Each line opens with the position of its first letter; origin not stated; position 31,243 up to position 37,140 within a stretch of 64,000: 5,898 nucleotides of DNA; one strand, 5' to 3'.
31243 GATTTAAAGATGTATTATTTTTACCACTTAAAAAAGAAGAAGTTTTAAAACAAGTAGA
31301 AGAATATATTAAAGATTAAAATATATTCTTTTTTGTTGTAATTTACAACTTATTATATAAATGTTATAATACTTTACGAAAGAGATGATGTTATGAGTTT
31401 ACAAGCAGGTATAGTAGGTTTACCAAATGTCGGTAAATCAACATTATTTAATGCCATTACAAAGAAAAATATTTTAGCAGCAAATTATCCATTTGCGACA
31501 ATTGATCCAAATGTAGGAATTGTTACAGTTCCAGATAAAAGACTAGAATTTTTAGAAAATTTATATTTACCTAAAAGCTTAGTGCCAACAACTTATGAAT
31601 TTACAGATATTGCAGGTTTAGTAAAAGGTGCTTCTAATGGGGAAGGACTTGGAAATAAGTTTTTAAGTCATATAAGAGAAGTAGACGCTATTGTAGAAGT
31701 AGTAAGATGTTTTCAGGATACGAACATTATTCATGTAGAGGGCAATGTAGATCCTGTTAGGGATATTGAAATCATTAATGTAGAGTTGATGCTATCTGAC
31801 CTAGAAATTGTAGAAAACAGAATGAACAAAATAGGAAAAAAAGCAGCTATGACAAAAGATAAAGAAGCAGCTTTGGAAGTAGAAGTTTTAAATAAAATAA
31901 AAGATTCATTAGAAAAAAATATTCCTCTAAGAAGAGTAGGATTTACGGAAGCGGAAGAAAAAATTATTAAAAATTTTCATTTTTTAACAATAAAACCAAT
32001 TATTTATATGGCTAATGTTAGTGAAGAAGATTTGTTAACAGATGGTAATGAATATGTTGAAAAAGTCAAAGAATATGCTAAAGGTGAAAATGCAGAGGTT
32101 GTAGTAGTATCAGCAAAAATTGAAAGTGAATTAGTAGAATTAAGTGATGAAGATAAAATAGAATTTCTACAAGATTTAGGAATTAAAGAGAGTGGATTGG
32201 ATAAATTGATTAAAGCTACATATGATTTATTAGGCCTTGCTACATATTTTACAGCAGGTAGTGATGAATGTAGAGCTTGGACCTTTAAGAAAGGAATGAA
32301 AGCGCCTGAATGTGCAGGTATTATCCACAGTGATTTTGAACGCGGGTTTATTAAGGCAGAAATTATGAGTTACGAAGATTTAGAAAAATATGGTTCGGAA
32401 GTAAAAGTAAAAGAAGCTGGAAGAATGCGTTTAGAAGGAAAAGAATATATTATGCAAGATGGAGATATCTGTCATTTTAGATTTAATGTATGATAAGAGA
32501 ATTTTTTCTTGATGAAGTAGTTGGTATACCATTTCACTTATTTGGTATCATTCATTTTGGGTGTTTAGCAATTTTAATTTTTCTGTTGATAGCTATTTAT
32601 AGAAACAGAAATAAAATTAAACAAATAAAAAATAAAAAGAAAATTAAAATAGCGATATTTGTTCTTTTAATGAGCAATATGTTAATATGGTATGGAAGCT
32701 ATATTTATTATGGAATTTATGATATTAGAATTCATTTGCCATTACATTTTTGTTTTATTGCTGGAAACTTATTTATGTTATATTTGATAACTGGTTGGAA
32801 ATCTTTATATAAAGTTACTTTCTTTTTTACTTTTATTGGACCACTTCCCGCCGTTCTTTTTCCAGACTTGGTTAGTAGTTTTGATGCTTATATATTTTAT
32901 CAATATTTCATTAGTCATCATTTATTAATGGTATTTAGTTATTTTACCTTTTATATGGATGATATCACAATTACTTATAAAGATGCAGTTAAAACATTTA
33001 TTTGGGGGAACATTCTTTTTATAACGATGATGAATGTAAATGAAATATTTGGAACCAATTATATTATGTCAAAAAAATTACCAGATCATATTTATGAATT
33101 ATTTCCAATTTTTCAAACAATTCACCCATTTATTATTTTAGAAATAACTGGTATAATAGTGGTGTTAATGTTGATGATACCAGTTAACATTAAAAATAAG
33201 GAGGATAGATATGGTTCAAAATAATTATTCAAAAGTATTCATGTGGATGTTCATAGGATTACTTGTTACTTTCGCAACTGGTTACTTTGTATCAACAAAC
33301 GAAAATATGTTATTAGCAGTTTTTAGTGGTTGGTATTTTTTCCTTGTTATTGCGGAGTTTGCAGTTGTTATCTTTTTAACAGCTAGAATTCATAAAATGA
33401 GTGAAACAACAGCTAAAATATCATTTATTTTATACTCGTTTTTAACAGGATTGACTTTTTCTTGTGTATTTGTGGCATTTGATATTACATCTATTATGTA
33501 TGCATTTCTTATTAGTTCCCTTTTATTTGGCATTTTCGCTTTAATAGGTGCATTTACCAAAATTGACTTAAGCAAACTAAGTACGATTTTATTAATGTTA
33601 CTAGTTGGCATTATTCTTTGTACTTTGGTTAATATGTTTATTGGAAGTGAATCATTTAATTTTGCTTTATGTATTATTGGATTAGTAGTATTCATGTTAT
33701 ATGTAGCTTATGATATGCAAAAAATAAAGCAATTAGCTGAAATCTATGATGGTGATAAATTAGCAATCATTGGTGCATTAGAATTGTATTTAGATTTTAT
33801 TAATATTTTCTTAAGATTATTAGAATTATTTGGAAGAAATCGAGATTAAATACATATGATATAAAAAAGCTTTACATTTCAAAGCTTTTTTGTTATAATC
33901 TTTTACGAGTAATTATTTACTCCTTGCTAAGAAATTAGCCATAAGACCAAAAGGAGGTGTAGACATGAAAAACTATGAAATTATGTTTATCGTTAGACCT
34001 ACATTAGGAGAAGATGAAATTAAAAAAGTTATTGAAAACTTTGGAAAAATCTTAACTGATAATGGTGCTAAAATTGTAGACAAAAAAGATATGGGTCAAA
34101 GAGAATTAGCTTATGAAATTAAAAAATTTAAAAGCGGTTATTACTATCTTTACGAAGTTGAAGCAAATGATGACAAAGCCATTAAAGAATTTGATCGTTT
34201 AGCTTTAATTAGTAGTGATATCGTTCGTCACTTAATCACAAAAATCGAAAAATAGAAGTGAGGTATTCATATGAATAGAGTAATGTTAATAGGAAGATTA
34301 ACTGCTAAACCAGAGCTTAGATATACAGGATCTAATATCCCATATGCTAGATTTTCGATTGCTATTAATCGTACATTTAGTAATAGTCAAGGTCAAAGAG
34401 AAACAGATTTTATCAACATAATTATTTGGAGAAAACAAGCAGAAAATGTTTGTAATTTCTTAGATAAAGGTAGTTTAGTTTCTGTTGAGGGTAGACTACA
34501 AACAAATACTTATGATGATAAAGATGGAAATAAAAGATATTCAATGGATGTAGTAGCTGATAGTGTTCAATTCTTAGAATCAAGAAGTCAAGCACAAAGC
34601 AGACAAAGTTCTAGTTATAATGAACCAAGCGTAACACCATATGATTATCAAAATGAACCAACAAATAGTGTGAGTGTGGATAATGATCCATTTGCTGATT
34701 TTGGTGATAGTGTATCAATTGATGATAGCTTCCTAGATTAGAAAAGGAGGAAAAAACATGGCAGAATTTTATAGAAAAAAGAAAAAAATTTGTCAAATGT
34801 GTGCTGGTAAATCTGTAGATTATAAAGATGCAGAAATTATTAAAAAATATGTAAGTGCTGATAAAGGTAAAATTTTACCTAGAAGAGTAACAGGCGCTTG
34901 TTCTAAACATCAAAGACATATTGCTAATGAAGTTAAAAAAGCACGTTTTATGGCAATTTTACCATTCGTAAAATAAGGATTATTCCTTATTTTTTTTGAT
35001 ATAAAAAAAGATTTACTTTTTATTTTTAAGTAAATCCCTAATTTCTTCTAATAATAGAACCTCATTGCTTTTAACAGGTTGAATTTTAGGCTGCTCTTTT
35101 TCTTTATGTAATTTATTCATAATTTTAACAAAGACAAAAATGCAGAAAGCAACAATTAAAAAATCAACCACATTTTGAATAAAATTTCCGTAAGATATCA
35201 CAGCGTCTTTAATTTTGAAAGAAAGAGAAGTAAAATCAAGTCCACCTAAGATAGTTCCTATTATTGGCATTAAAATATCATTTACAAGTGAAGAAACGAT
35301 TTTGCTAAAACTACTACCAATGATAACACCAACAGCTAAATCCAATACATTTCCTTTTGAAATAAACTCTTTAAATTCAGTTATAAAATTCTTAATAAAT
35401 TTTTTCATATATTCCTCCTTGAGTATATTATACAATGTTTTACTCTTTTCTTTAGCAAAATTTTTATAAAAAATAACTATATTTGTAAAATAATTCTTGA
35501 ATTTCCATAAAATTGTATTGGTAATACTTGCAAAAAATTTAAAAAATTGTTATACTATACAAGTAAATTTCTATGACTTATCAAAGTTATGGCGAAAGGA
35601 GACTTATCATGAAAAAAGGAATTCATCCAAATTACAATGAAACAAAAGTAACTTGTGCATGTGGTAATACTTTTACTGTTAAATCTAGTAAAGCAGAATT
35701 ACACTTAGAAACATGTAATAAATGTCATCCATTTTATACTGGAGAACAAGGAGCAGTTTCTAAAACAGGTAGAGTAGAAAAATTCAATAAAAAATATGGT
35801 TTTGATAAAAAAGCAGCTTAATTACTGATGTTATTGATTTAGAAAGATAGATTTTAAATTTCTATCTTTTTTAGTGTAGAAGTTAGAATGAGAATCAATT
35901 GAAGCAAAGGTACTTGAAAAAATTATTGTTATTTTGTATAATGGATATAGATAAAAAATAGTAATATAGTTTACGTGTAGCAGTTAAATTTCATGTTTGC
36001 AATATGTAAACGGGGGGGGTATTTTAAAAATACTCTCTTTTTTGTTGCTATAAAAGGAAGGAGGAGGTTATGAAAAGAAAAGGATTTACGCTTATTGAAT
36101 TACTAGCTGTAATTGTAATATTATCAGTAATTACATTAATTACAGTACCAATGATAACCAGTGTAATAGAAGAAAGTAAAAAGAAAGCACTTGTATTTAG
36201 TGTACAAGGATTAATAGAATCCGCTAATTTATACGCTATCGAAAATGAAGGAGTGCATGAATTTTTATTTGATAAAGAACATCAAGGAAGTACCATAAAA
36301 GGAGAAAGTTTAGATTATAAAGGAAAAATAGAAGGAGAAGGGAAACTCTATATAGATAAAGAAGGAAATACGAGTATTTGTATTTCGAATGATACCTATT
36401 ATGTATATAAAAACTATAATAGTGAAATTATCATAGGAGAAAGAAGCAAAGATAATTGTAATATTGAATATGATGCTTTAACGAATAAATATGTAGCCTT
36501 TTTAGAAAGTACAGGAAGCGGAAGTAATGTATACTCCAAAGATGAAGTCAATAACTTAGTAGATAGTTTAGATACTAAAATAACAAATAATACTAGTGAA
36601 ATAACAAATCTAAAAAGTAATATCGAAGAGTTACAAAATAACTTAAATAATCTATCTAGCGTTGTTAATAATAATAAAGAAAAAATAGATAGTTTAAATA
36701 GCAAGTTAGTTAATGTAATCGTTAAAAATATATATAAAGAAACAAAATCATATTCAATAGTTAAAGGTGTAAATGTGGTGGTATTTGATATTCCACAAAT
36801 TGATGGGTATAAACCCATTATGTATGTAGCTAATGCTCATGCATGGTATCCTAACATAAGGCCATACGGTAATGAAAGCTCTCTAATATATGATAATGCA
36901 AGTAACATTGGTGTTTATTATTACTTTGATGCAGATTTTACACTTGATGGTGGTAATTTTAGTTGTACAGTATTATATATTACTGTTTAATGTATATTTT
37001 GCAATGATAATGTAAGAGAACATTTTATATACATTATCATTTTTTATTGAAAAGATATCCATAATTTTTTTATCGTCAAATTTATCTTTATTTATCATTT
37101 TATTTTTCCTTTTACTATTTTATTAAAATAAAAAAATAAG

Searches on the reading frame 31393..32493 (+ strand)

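Call 68: search_protein_families(library=pfam, proteins=[window:31393-32493:+], max_evalue=0.00001)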
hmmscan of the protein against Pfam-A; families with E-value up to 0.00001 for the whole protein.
window:31393-32493:+ (366 aa): 3 families
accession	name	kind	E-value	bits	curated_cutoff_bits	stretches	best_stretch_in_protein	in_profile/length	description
PF06071.19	YchF-GTPase_C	-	1.5e-40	137.6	27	1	282-365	1-84/84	Protein of unknown function (DUF933)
PF01926.29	MMR_HSR1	-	5.4e-22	78.5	21.9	1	5-110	2-86/113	50S ribosome-binding GTPase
PF02421.24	FeoB_N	-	1.1e-08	35.1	27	1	6-54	4-52/156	Ferrous iron transport protein B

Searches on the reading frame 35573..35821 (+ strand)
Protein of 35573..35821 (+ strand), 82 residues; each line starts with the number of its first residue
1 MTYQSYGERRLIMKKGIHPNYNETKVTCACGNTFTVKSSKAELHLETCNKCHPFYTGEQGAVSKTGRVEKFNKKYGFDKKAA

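Call 11: search_protein_families(library=pfam, proteins=[window:35573-35821:+], max_evalue=0.01)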
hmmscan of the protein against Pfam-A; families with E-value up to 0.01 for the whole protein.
window:35573-35821:+ (82 aa): 2 families
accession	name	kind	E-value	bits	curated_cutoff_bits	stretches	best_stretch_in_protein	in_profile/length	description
PF01197.23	Ribosomal_L31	-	9.6e-31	106.2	27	1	13-76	1-65/65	Ribosomal protein L31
PF22601.2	RIM2a_ZnF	-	0.0031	17.9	27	1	18-51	16-49/52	RIM2-alpha zinc finger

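Call 27: list_cluster_members(proteins=[window:35573-35821:+, window:39827-40267:+, window:5777-6784:+, window:36070-36990:+, window:40615-41583:+, window:41712-42629:+])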
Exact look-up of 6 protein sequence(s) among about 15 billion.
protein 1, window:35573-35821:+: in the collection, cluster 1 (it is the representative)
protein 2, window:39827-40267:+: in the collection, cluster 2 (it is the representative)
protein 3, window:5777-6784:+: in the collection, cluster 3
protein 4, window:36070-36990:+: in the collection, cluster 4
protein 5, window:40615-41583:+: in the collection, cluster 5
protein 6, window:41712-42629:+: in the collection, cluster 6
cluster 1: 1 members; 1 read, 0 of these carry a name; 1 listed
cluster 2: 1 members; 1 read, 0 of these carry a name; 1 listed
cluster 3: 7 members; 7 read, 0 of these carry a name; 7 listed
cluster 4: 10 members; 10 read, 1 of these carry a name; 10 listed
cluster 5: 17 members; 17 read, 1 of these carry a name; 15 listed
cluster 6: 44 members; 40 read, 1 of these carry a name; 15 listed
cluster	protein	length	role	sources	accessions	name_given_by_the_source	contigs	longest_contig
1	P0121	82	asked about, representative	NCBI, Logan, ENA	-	-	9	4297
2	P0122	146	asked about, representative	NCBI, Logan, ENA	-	-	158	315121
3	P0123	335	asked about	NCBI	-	-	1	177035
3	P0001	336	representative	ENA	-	-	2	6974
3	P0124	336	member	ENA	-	-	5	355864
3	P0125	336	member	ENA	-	-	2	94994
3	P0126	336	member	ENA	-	-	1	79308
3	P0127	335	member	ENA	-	-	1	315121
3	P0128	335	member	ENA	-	-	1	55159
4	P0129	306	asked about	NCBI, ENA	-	-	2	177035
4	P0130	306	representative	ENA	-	-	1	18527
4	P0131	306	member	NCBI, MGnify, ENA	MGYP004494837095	FL=1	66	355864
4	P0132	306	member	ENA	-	-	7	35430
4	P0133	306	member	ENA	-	-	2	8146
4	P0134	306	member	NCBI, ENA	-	-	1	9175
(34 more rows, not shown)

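Call 30: find_encoding_contigs(protein=window:35573-35821:+, flank=1500, max_places=10)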
Protein window:35573-35821:+ (82 aa): 14 contigs read that carry it; 10 places shown.
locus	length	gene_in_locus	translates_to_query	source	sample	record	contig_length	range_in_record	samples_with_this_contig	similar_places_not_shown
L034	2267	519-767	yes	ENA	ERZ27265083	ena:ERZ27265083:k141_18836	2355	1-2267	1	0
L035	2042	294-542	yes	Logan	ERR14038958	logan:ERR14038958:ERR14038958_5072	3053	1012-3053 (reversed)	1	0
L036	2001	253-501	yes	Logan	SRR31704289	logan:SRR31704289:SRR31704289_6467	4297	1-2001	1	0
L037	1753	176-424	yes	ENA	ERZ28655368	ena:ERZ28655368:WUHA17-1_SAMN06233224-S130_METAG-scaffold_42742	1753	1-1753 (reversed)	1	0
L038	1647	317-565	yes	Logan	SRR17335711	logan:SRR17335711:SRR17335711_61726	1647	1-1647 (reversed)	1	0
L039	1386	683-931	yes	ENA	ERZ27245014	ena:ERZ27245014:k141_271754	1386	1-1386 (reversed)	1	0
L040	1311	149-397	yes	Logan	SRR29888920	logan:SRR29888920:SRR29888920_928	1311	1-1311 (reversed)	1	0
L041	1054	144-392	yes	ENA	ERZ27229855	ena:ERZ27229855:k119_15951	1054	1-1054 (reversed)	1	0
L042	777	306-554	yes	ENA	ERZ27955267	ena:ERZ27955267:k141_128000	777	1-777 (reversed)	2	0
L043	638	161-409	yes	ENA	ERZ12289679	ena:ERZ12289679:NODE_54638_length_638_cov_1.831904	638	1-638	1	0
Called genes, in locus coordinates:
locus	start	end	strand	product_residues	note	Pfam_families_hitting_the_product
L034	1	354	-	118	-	?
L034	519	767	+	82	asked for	PF01197:Ribosomal_L31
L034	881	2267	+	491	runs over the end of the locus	?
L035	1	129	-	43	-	?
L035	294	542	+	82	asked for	PF01197:Ribosomal_L31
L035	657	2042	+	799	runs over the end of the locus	?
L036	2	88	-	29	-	?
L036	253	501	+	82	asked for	PF01197:Ribosomal_L31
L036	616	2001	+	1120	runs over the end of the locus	-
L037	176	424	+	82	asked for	PF01197:Ribosomal_L31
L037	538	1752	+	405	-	?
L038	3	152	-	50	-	?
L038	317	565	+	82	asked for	PF01197:Ribosomal_L31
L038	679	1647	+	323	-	?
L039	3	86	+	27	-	?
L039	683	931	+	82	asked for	PF01197:Ribosomal_L31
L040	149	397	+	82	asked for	PF01197:Ribosomal_L31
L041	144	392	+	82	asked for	PF01197:Ribosomal_L31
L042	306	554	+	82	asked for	PF01197:Ribosomal_L31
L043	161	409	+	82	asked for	PF01197:Ribosomal_L31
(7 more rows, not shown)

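Call 40: find_encoding_contigs(protein=window:35609-35821:+, flank=1500, max_places=10)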
Protein window:35609-35821:+ (70 aa): 23 contigs read that carry it; 4 places shown.
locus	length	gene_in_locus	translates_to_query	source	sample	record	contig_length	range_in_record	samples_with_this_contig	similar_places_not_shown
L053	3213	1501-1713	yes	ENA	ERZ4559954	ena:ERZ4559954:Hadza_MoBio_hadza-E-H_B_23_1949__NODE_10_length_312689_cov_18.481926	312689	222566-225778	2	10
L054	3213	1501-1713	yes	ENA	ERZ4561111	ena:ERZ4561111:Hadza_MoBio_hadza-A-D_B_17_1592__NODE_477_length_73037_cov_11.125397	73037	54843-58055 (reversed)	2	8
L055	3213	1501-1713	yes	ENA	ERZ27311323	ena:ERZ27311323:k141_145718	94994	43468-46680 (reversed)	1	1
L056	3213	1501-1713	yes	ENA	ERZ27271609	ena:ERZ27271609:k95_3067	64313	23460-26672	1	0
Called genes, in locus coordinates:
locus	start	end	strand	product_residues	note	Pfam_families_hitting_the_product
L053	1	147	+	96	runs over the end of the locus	PF01250:Ribosomal_S6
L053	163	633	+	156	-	PF00436:SSB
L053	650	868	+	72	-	PF01084:Ribosomal_S18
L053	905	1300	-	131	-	PF01741:MscL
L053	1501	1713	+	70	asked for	PF01197:Ribosomal_L31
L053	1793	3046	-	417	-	PF02388:FemAB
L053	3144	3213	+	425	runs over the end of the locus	PF02388:FemAB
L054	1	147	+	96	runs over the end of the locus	PF01250:Ribosomal_S6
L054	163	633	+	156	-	PF00436:SSB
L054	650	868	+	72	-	PF01084:Ribosomal_S18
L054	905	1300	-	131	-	PF01741:MscL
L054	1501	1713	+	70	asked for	PF01197:Ribosomal_L31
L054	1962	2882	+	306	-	PF07963:N_methyl (weak)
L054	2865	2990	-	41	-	-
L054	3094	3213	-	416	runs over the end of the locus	PF02388:FemAB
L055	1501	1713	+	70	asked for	PF01197:Ribosomal_L31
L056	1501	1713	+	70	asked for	PF01197:Ribosomal_L31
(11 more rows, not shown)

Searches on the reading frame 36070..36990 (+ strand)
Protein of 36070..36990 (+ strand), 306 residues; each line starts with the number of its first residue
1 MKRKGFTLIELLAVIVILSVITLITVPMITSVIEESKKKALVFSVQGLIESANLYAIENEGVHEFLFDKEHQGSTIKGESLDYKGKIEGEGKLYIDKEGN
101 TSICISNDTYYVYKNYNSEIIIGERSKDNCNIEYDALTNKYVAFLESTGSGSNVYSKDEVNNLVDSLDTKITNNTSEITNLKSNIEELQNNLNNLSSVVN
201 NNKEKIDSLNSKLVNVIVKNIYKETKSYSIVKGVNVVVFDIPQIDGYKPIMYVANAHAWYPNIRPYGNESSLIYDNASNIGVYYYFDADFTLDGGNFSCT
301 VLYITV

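Call 11: search_protein_families(library=pfam, proteins=[window:36070-36990:+], max_evalue=0.01)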
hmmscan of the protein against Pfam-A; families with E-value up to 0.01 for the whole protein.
window:36070-36990:+ (306 aa): 9 families
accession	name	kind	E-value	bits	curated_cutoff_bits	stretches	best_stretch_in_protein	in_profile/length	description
PF07963.17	N_methyl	-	3.7e-07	29.9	21.2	1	2-25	3-26/27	Prokaryotic N-terminal methylation motif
PF17078.10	SHE3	-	0.00057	20.1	30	1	126-226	102-201/228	SWI5-dependent HO expression protein 3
PF16888.10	YwqH-like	-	0.0011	19.6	33.7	1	155-196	74-122/123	YwqH-like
PF11932.13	DUF3450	-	0.0033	17.2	32.6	1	156-215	31-90/241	Protein of unknown function (DUF3450)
PF04513.17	Baculo_PEP_C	-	0.0037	17.8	38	1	158-211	74-128/140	Baculovirus polyhedron envelope protein, PEP, C terminus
PF23067.1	MG280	-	0.0039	17.2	27.4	1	137-211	52-129/259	Uncharacterised protein MG280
PF25014.1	NET2A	-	0.0056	17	33.1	1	158-214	135-191/235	NET2A-like domain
PF20206.4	Tra1_ring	-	0.009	13.9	27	0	152-225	1293-1357/1682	Tra1 HEAT repeat ring region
PF03059.22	NAS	-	0.0094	15.7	27.1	0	152-203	23-75/276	Nicotianamine synthase protein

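Call 72: predict_structure(alignment_id=A4)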
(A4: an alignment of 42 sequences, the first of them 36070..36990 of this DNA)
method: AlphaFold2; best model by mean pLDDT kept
length: 306 residues; sequences in the alignment: 42
mean_pLDDT: 71.7   pTM: 0.37
mean pLDDT of the five models: 71.7, 64.2, 63.8, 59.5, 55.9
residues with pLDDT >= 90: 19; 70-90: 169; 50-70: 88; < 50: 30
segments of 3 or more residues with pLDDT < 50: 148-156, 259-277
pLDDT, mean of each block of 10 residues (from residue 1): 63 77 64 72 80 77 84 81 76 84 85 81 72 75 63 48 74 82 88 92 90 73 70 63 69 58 41 47 59 63 70
secondary structure, 60 per line:
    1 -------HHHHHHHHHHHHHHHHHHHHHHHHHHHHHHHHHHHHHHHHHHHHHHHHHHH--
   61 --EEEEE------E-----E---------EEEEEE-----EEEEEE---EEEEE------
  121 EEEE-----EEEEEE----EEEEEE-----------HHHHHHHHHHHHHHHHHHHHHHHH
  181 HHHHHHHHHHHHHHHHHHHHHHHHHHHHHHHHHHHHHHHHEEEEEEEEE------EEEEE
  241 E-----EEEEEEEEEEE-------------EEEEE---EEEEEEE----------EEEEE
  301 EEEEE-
elements in order: H8-58 E63-67 E90-95 E101-106 E110-114 E121-124 E130-135 E140-145 H157-220 E221-229 E236-241 E247-257 E271-275 E279-285 E296-305

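Call 75: fold_search(model_id=the predicted structure, library=pdb)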
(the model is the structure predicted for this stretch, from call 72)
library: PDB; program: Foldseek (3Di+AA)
matches with E <= 10: 421; with E <= 0.001: 0
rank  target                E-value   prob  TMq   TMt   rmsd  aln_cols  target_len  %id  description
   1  3wmp_A                2.1e-01  0.97  0.21  0.57   4.1        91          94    9  Crystal structure of SLL-2 (released 2015-01-14)
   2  2p4e_A                4.1e-01  0.66  0.16  0.10   4.9        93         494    8  Crystal Structure of PCSK9 (released 2007-04-10)
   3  2cgy_A                4.9e-01  0.57  0.19  0.44   4.7       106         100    8  STRUCTURE OF HELIX POMATIA AGGLUTININ WITH FORSMANN ANTIGEN (released 2007-03-13)
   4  6cl5_A                4.9e-01  0.38  0.17  0.14   5.9        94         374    8  Structure of P. aeruginosa R1 pyocin fiber PALES_06171 comprising C-terminal residues 323-701 (released 2018-06-27)
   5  4ru5_C                5.1e-01  0.51  0.17  0.10   6.0        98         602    8  Crystal Structure of the Pseudomonas phage phi297 tailspike gp61 (released 2015-11-18)
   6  9a0j_P                5.1e-01  0.06  0.10  0.05  25.7       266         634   10  Deep learning enables the atomic structure determination of the Fanconi Anemia core complex from cryoEM (released 2020-09-15)
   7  6cxb                  5.7e-01  0.35  0.16  0.32   6.4        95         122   12  Structure of N-truncated R1-type pyocin tail fiber at 1.7 angstrom resolution (released 2019-02-20)
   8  4ru5_A                5.7e-01  0.16  0.14  0.08   7.5       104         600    6  Crystal Structure of the Pseudomonas phage phi297 tailspike gp61 (released 2015-11-18)
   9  3sqo_A                6.1e-01  0.54  0.15  0.10   5.8        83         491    7  PCSK9 J16 Fab complex (released 2012-05-16)
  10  6u3i_A                6.1e-01  0.47  0.15  0.09   6.3        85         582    9  Design of organo-peptides as bipartite PCSK9 antagonists (released 2020-02-05)
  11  4mtm                  7.6e-01  0.60  0.18  0.34   5.3        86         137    9  Crystal structure of the tail fiber gp53 from Acinetobacter baumannii bacteriophage AP22 (released 2014-10-01)
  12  6u2f_A                7.6e-01  0.41  0.15  0.09   6.3        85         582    8  PCSK9-Fab 7G7 complex bound to cis-1-amino-4-phenylcyclohexaneacyl-WNLK(hR)IGLLR - NH2 (released 2020-02-05)
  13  6sl4_A                8.0e-01  0.10  0.11  0.19  10.6       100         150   13  The unique CBM-Cthe_0271 of Ruminiclostridium thermocellum (released 2020-03-18)
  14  4q56_A                9.5e-01  0.35  0.18  0.43   4.9       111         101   10  Structure of Helix aspersa agglutinin with natural glycosylation and N-acetyl-alpha-D-galactosamine (GalNAc) (released 2015-10-14)
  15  4ne9_A                1.0e+00  0.38  0.15  0.10   5.3        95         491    8  PCSK9 in complex with LDLR peptide (released 2014-09-10)
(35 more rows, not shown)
